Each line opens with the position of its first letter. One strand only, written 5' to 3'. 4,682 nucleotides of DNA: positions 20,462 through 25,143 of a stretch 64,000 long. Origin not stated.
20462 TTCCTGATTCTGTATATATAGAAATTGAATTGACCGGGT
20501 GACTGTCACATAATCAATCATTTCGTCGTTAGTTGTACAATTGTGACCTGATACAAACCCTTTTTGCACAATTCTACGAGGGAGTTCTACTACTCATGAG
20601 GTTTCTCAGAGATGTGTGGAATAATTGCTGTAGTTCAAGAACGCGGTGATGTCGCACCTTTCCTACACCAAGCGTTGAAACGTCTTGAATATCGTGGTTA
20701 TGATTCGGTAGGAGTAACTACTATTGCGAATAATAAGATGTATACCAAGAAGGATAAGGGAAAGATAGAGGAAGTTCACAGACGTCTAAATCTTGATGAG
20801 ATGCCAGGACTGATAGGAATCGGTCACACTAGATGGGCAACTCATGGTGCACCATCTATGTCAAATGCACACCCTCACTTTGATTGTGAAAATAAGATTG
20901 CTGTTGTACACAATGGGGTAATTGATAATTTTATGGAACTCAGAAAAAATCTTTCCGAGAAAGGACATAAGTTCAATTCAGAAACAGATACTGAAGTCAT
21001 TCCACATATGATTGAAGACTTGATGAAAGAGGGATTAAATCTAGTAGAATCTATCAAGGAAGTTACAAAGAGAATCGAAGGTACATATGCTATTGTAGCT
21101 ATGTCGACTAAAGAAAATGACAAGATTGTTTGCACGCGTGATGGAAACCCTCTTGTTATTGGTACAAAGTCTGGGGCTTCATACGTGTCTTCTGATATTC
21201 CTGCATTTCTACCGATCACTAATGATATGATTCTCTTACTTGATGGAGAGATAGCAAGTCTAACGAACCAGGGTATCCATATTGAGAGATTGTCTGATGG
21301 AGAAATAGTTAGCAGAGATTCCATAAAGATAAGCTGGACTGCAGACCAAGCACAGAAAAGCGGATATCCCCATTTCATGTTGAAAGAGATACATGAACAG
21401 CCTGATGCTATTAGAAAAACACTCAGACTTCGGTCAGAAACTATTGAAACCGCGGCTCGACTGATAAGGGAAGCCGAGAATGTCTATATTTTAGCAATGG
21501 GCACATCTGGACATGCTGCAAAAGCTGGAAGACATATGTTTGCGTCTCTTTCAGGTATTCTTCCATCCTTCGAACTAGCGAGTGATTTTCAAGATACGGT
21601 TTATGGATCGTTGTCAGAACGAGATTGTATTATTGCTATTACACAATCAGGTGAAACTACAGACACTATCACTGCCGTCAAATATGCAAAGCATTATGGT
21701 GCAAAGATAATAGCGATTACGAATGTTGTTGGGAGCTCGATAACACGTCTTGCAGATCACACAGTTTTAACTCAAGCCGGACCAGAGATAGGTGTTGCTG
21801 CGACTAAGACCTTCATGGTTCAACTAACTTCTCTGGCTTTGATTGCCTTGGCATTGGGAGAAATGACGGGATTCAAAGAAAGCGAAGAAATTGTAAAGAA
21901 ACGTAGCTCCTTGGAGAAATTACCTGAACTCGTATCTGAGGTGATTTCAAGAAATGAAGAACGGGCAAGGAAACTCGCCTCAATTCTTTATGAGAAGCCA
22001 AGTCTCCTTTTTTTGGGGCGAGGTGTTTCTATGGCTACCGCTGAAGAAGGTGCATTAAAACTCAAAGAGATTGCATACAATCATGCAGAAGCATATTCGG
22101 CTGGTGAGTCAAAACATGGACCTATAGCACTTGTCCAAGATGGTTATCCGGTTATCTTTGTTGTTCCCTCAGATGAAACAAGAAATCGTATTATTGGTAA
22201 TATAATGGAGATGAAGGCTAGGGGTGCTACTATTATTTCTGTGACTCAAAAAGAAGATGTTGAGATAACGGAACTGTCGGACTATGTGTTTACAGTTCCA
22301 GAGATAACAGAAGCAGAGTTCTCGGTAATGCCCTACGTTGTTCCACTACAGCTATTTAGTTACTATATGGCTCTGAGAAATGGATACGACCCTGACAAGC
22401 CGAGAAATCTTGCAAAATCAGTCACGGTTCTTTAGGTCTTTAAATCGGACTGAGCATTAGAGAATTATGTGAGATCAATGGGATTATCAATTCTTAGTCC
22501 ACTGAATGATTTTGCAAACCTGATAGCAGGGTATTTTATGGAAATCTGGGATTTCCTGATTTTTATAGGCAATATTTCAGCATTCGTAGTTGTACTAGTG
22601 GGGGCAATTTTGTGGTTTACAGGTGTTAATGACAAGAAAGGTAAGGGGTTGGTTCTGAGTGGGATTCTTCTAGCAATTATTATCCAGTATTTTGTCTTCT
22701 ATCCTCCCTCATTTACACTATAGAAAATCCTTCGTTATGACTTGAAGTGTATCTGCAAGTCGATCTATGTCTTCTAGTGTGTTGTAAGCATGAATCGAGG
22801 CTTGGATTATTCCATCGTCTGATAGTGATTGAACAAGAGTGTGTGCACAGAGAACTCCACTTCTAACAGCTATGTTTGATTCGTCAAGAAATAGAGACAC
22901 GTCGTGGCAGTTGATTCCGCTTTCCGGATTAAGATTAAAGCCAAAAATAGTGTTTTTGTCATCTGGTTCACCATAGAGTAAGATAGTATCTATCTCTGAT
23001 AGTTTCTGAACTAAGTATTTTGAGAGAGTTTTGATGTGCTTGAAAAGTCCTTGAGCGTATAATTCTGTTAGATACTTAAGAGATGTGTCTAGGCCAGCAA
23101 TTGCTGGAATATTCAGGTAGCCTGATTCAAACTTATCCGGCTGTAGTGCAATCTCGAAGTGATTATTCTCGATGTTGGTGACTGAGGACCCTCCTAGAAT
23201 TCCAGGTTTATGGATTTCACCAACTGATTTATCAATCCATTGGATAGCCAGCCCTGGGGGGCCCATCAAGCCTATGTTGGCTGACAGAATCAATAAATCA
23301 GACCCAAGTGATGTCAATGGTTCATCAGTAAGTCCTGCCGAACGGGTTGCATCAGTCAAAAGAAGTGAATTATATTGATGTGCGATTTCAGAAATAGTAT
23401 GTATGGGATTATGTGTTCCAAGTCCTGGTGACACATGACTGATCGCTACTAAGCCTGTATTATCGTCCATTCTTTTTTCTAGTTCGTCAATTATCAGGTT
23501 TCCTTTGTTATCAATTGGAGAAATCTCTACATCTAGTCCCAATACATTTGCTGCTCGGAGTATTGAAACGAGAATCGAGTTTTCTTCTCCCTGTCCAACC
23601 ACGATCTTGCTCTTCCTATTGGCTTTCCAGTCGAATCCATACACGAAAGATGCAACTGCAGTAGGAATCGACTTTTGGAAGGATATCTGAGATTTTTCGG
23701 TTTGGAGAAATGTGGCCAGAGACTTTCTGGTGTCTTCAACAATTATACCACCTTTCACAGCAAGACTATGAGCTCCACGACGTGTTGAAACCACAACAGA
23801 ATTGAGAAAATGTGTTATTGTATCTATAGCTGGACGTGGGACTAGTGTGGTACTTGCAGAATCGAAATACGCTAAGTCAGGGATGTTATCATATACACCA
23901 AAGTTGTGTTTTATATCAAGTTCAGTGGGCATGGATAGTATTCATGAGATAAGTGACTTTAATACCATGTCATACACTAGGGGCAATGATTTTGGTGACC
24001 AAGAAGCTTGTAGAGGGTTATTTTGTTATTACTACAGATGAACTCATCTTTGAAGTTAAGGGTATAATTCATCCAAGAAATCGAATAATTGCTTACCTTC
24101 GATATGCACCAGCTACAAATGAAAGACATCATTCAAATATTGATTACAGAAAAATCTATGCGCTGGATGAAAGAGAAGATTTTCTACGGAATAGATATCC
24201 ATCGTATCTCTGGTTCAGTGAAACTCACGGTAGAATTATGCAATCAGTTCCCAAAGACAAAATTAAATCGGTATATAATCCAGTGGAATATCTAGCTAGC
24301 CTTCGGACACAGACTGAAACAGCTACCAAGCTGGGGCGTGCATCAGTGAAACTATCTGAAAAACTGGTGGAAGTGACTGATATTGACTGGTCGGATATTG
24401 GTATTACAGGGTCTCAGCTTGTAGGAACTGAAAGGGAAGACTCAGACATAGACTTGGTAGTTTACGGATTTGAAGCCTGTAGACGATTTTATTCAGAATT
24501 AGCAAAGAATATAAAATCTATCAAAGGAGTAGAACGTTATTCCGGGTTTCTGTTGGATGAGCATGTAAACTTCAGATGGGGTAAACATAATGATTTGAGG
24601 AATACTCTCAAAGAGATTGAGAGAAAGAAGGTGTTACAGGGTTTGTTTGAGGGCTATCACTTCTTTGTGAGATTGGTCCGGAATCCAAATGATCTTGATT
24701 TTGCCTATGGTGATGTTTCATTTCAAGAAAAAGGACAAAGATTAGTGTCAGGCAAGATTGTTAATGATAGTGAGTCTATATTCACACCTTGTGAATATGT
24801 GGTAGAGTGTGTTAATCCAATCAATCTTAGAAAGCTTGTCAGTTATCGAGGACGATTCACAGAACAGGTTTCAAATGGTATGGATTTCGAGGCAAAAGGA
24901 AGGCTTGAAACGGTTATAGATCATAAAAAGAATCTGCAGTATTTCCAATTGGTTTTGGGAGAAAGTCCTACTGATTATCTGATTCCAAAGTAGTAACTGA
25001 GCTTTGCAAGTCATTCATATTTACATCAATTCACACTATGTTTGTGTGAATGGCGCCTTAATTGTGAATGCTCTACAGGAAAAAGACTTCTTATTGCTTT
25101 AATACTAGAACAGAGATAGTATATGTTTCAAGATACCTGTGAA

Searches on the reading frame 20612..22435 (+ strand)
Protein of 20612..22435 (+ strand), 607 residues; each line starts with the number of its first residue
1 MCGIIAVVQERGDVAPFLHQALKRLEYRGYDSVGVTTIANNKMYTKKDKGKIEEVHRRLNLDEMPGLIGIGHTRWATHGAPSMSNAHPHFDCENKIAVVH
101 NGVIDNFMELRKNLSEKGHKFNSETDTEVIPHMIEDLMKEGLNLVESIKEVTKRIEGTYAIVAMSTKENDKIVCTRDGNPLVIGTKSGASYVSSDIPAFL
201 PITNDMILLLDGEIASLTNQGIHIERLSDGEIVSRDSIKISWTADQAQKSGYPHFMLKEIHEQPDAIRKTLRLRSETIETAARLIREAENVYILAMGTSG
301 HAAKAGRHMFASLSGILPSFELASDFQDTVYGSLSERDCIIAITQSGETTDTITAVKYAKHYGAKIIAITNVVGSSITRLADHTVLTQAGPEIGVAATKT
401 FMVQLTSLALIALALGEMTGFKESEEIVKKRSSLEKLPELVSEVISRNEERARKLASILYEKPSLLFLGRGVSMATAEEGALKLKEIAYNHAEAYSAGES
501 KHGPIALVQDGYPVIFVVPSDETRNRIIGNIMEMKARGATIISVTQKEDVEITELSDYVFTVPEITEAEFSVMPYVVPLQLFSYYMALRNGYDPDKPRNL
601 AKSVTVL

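Call 77: search_protein_families(library=pfam, proteins=[window:20612-22435:+], max_evalue=0.00001)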
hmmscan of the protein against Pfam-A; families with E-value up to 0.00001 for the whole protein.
window:20612-22435:+ (607 aa): 4 families
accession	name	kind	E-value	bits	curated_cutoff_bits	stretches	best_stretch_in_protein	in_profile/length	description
PF01380.27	SIS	-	9.3e-62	207.1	25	2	285-413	2-130/131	SIS domain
PF13522.11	GATase_6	-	2.7e-20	73.2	27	1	68-195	12-130/130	Glutamine amidotransferase domain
PF13537.11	GATase_7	-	8.2e-20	71.5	25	1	82-200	9-122/123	Glutamine amidotransferase domain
PF13580.11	SIS_2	-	3e-07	31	27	0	330-370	95-137/138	SIS domain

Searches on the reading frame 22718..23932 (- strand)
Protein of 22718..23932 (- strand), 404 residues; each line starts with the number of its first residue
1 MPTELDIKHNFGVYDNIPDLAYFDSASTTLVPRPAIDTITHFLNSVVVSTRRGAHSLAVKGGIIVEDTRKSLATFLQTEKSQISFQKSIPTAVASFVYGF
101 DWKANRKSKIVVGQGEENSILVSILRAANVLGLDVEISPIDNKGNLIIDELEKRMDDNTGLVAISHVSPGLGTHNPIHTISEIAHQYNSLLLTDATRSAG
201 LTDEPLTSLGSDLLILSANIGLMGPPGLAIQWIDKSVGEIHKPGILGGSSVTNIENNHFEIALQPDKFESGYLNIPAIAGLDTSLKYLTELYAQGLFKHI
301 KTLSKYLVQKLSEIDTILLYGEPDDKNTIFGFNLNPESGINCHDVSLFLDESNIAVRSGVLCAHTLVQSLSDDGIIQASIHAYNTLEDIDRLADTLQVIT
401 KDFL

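Call 8: search_protein_families(library=pfam, proteins=[window:22718-23932:-])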
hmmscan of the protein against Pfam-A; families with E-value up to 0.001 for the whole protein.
window:22718-23932:- (404 aa): 1 family
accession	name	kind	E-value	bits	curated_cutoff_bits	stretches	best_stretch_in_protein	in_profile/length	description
PF00266.25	Aminotran_5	-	2.4e-71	241.1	21.5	1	22-392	2-371/371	Aminotransferase class-V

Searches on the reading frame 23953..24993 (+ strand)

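Call 8: search_protein_families(library=pfam, proteins=[window:23953-24993:+])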
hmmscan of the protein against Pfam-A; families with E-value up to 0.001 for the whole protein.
window:23953-24993:+ (346 aa): 1 family
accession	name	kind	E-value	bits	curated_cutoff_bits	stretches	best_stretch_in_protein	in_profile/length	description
PF01909.29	NTP_transf_2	-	0.00011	22.9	21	1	148-195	16-63/93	Nucleotidyltransferase domain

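Call 60: search_protein_families(library=ncbifam, proteins=[window:23953-24993:+], max_evalue=1)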
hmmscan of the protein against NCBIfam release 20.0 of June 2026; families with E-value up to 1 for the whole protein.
window:23953-24993:+ (346 aa): 3 families
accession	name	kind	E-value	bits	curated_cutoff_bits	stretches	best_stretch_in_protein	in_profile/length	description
NF047752.1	MntA_antitoxin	equivalog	0.0049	16.7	60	1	151-186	12-48/106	type VII toxin-antitoxin system MntA family adenylyltransferase antitoxin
NF002332.0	PRK01293.1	equivalog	0.037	13.5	126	1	93-176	62-146/209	malonate decarboxylase holo-ACP synthase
NF009221.0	PRK12568.1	equivalog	0.07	11.2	1270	1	45-74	507-536/745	1,4-alpha-glucan branching enzyme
